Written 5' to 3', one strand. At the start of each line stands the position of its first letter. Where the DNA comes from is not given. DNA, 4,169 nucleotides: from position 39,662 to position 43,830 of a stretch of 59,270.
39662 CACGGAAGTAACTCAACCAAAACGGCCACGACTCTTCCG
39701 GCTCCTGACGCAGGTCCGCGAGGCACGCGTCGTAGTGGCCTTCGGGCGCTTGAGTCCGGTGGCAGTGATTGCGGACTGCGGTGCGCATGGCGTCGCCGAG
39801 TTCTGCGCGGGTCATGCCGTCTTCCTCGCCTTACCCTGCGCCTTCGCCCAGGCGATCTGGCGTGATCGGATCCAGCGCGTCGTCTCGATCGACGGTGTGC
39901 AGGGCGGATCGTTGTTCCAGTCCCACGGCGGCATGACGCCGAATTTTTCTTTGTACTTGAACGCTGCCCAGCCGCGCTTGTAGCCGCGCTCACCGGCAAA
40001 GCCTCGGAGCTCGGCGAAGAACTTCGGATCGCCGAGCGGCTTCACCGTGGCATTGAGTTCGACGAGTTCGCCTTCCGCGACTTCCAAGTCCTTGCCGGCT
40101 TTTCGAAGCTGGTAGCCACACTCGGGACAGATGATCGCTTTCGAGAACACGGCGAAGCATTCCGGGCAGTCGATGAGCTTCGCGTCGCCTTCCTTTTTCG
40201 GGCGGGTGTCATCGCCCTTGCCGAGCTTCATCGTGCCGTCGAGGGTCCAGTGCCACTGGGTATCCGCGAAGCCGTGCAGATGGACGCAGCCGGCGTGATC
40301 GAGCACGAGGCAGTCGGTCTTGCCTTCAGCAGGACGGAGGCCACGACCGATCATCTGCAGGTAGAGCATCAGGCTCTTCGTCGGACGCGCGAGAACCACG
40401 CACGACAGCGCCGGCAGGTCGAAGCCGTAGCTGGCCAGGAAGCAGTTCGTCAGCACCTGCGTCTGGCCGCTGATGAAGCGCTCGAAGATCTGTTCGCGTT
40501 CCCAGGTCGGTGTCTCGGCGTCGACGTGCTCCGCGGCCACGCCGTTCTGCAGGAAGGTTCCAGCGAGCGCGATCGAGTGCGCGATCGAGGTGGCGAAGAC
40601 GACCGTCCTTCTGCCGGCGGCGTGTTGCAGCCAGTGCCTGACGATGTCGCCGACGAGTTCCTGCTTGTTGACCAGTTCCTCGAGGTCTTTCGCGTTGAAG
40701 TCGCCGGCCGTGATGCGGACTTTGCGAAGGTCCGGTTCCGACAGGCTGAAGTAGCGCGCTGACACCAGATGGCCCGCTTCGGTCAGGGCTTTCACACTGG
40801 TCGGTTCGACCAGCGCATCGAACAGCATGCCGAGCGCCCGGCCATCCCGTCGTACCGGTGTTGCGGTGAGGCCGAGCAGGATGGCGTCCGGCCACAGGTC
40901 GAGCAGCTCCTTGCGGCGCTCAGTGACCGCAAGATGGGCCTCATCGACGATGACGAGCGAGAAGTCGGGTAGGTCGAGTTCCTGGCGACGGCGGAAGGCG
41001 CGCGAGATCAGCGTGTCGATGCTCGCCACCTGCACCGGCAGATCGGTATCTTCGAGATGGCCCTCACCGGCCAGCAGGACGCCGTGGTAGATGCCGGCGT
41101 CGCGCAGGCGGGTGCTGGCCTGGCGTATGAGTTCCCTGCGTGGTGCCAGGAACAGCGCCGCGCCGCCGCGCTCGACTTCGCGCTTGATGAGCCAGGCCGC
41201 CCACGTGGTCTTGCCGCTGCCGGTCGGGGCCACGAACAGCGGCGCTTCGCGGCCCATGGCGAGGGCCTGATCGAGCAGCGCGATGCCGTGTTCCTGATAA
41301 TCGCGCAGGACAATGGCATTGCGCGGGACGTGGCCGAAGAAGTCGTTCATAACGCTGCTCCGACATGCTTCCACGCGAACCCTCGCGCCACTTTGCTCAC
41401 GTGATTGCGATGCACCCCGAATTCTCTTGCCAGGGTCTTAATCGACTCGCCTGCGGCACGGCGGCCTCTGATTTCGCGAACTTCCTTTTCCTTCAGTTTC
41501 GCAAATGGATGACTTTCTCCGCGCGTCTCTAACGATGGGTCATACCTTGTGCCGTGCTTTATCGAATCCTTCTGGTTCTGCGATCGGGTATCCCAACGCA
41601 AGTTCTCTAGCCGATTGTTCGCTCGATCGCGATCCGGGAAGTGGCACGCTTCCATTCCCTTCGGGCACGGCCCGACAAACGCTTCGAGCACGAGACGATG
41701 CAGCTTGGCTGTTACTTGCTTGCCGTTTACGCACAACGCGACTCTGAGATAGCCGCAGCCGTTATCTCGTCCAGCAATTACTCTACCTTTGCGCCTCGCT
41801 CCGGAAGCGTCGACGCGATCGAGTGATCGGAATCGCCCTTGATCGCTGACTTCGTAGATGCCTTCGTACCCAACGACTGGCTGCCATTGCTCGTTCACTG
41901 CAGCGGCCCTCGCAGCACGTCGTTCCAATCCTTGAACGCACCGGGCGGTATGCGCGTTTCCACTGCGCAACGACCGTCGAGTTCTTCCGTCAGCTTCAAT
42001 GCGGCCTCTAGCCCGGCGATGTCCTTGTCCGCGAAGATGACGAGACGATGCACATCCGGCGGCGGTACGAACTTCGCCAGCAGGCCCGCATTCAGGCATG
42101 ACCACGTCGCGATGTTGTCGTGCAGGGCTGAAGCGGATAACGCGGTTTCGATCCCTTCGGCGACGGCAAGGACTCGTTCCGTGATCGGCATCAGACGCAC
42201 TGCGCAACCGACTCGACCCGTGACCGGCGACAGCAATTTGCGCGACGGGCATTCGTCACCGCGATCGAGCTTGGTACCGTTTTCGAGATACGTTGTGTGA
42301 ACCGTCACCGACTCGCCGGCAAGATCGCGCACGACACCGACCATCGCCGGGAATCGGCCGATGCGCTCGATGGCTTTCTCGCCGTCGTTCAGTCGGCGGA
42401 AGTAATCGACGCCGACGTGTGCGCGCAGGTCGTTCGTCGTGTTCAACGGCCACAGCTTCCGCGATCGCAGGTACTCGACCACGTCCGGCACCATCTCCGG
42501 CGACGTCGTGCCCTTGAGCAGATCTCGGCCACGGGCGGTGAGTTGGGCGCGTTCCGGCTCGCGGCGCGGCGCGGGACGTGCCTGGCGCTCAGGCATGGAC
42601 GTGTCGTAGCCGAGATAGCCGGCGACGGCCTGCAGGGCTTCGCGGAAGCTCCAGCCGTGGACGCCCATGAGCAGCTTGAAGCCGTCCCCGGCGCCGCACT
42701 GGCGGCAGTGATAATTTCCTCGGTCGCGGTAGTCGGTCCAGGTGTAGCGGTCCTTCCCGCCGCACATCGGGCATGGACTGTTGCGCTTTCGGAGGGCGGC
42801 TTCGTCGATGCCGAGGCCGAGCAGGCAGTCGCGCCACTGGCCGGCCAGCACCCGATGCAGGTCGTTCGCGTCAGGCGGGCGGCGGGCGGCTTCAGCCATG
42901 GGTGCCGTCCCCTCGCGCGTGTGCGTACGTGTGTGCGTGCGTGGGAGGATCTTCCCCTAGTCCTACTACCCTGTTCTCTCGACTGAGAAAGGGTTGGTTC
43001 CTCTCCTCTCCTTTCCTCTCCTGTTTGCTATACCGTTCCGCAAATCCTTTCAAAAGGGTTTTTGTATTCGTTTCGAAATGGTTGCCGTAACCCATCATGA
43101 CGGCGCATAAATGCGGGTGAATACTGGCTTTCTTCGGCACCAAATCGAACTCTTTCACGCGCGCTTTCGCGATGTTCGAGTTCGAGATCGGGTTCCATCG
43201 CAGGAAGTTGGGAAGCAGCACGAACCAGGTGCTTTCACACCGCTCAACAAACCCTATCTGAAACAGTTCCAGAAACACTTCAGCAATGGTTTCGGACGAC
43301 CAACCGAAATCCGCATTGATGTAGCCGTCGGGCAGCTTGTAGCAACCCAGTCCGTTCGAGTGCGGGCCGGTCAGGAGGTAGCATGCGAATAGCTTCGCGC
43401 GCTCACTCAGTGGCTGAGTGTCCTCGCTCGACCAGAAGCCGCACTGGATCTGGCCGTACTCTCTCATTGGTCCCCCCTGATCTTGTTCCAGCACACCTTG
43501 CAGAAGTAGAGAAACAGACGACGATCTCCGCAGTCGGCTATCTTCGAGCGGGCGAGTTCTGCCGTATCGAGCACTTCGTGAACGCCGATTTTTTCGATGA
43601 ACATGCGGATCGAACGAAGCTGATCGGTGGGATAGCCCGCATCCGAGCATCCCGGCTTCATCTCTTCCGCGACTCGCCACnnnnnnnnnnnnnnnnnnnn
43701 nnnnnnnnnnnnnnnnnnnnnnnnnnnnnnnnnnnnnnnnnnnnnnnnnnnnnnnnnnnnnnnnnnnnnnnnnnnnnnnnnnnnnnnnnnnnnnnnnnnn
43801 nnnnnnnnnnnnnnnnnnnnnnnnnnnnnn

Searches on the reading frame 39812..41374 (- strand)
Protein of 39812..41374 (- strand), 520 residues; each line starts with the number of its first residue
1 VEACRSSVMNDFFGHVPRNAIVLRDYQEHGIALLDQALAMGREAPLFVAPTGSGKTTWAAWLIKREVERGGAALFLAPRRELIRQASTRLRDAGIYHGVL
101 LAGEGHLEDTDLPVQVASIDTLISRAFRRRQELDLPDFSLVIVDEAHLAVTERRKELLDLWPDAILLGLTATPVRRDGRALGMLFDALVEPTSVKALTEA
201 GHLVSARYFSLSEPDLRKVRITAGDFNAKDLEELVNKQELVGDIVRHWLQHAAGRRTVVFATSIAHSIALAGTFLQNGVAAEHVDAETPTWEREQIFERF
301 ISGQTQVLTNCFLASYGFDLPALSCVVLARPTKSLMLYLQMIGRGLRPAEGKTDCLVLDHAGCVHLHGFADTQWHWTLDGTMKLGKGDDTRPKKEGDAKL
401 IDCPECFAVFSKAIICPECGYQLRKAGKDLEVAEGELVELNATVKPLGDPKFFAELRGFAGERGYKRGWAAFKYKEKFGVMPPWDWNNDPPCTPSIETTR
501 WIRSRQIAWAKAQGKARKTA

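Call 10: search_protein_families(library=phrogs, proteins=[window:39812-41374:-], max_evalue=0.001)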
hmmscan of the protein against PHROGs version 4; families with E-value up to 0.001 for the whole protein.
window:39812-41374:- (520 aa): 6 families
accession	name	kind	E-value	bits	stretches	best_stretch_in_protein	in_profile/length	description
phrog_16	-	DNA, RNA and nucleotide metabolism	1.3e-94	319.2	1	19-451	269-667/986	DNA helicase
phrog_16694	-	unknown function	1.3e-14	54.2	1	21-151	273-414/1010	-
phrog_9690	-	DNA, RNA and nucleotide metabolism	3.5e-14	53.5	1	137-359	40-267/306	DNA helicase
phrog_62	-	DNA, RNA and nucleotide metabolism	1.5e-12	46.9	2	18-188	692-864/1881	DNA helicase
phrog_16259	-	DNA, RNA and nucleotide metabolism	1e-05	26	1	21-149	116-236/330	DNA helicase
phrog_6819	-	DNA, RNA and nucleotide metabolism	0.00043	19.8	0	44-154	38-151/645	Holliday junction branch migration helicase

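Call 11: search_protein_families(library=pfam, proteins=[window:39812-41374:-], max_evalue=0.001)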
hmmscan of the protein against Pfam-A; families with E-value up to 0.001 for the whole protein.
window:39812-41374:- (520 aa): 5 families
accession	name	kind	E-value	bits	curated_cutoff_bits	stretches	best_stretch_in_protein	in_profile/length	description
PF04851.21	ResIII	-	9.7e-23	81.3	22.5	1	21-175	2-164/164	Type III restriction enzyme, res subunit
PF00271.37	Helicase_C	-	2e-14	54.2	23.5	1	245-347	6-108/110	Helicase conserved C-terminal domain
PF00270.35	DEAD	-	8.1e-13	48.9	26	1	44-174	16-161/167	DEAD/DEAH box helicase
PF18766.7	SWI2_SNF2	-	6.5e-06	26.4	26.7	1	51-208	27-190/221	SWI2/SNF2 ATPase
PF13604.12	AAA_30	-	0.0002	21.6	27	1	32-163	8-114/191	AAA domain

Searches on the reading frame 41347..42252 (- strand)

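Call 10: search_protein_families(library=phrogs, proteins=[window:41347-42252:-], max_evalue=0.001)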
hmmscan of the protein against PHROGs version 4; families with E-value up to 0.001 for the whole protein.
window:41347-42252:- (301 aa): 13 families
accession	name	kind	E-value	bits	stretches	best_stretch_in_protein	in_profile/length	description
phrog_1492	-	DNA, RNA and nucleotide metabolism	1.3e-49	170.5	1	96-236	20-165/414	HNH endonuclease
phrog_59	-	DNA, RNA and nucleotide metabolism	5.7e-45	155.4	1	117-297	134-275/423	HNH endonuclease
phrog_959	-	DNA, RNA and nucleotide metabolism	1.3e-27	97.2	1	120-236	5-112/138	HNH endonuclease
phrog_99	-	DNA, RNA and nucleotide metabolism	1e-15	59.3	1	133-233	120-208/383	HNH endonuclease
phrog_826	-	DNA, RNA and nucleotide metabolism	5.2e-10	40.3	1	163-232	94-160/281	HNH endonuclease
phrog_37683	-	unknown function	1.3e-08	35.3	1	154-254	133-227/279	-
phrog_4578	-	DNA, RNA and nucleotide metabolism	2e-07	32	1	182-229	12-58/130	HNH endonuclease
phrog_6156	-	DNA, RNA and nucleotide metabolism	2.2e-07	31.4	1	242-299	175-232/261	endonuclease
phrog_517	-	DNA, RNA and nucleotide metabolism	1.5e-06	30.1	1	228-291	61-124/128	HTH DNA binding protein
phrog_15471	-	DNA, RNA and nucleotide metabolism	1.3e-05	26.1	1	162-230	12-80/183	HNH endonuclease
phrog_20467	-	DNA, RNA and nucleotide metabolism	1.4e-05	25.9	1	251-297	61-107/112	HNH endonuclease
phrog_664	-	DNA, RNA and nucleotide metabolism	7.5e-05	23.7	1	244-300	79-132/210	DNA binding protein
phrog_7545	-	DNA, RNA and nucleotide metabolism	0.00075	20.7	0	121-223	56-126/160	HNH endonuclease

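Call 11: search_protein_families(library=pfam, proteins=[window:41347-42252:-], max_evalue=0.001)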
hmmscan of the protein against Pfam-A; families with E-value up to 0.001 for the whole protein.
window:41347-42252:- (301 aa): 3 families
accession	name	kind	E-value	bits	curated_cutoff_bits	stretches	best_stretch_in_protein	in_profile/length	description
PF07463.16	NUMOD4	-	7.2e-15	55.4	23.4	1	121-173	1-48/49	NUMOD4 motif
PF13392.12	HNH_3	-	6.2e-13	48.6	24.8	1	183-227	2-45/46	HNH endonuclease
PF13936.12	HTH_38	-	0.00045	20.4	27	0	252-287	4-39/44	Helix-turn-helix domain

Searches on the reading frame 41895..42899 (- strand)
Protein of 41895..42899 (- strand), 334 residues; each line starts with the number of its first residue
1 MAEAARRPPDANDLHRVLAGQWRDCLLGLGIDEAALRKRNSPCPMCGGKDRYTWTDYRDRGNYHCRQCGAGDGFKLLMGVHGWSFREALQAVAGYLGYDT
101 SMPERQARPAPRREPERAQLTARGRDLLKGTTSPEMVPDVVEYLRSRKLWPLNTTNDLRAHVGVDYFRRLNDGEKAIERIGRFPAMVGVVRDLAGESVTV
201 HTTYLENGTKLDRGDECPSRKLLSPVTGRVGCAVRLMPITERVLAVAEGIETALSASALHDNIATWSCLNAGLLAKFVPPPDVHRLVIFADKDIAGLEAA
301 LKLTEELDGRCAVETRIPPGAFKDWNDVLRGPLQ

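Call 10: search_protein_families(library=phrogs, proteins=[window:41895-42899:-], max_evalue=0.001)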
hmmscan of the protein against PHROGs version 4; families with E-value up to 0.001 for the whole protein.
window:41895-42899:- (334 aa): 6 families
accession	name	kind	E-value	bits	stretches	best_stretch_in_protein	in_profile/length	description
phrog_510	-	DNA, RNA and nucleotide metabolism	1e-59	203.9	1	4-330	8-346/667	DNA primase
phrog_2249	-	DNA, RNA and nucleotide metabolism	1.2e-12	48.3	1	36-328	11-306/802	DNA primase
phrog_25777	-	DNA, RNA and nucleotide metabolism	3e-12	46.5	1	13-78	43-107/907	DNA primase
phrog_1139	-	DNA, RNA and nucleotide metabolism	6.7e-09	35.3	1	14-329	18-269/895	DNA primase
phrog_47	-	DNA, RNA and nucleotide metabolism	1.4e-06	28.2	1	41-147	53-157/947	DNA primase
phrog_599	-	moron, auxiliary metabolic gene and host takeover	0.00076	20.7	0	41-73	75-110/262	Lar-like restriction alleviation protein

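Call 11: search_protein_families(library=pfam, proteins=[window:41895-42899:-], max_evalue=0.001)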
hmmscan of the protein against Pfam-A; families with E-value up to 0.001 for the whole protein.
window:41895-42899:- (334 aa): 6 families
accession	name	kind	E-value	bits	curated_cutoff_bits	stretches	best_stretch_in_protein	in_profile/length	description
PF13362.12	Toprim_3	-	3.4e-14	53.5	27.2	1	244-330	2-90/95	Toprim domain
PF08273.17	Zn_Ribbon_Prim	-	6.2e-13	49.3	23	1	38-74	1-37/37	Zinc-binding domain of primase-helicase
PF23639.1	DUF7146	-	8.2e-12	45.9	27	1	140-229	22-101/105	Domain of unknown function (DUF7146)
PF13155.12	Toprim_2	-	0.00019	22.1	22.1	1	283-329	42-88/88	Toprim-like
PF01807.25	Zn_ribbon_DnaG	-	0.0006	20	24.9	1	55-100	47-93/98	CHC2 zinc finger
PF14354.12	Lar_restr_allev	-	0.0007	20.2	28.6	0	41-71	4-34/58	Restriction alleviation protein Lar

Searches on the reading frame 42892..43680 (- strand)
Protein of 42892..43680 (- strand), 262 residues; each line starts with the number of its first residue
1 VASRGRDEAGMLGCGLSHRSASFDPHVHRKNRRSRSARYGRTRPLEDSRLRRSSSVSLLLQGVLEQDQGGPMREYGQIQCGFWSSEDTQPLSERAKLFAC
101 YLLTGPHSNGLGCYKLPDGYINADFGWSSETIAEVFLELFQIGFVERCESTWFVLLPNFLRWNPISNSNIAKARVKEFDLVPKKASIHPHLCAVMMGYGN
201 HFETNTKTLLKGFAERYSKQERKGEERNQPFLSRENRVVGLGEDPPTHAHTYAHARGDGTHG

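Call 7: search_protein_families(library=pfam, proteins=[window:42892-43680:-], max_evalue=0.01)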
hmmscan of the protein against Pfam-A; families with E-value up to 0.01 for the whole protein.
window:42892-43680:- (262 aa): 0 families

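Call 10: search_protein_families(library=phrogs, proteins=[window:42892-43680:-], max_evalue=0.001)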
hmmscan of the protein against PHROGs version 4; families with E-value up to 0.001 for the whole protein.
window:42892-43680:- (262 aa): 5 families
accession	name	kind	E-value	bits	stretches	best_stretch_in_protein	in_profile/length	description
phrog_1701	-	DNA, RNA and nucleotide metabolism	1e-26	95.5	1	72-222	1-158/323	DnaD-like helicase loader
phrog_25711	-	unknown function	1.2e-19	72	1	72-200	3-116/164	-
phrog_12196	-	unknown function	1.1e-07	32.6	1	72-202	1-133/297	-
phrog_6251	-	DNA, RNA and nucleotide metabolism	1e-06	29.5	1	73-136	2-66/284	replisome organizer DnaA-like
phrog_25210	-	unknown function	2.8e-06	28.2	1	72-151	1-83/207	-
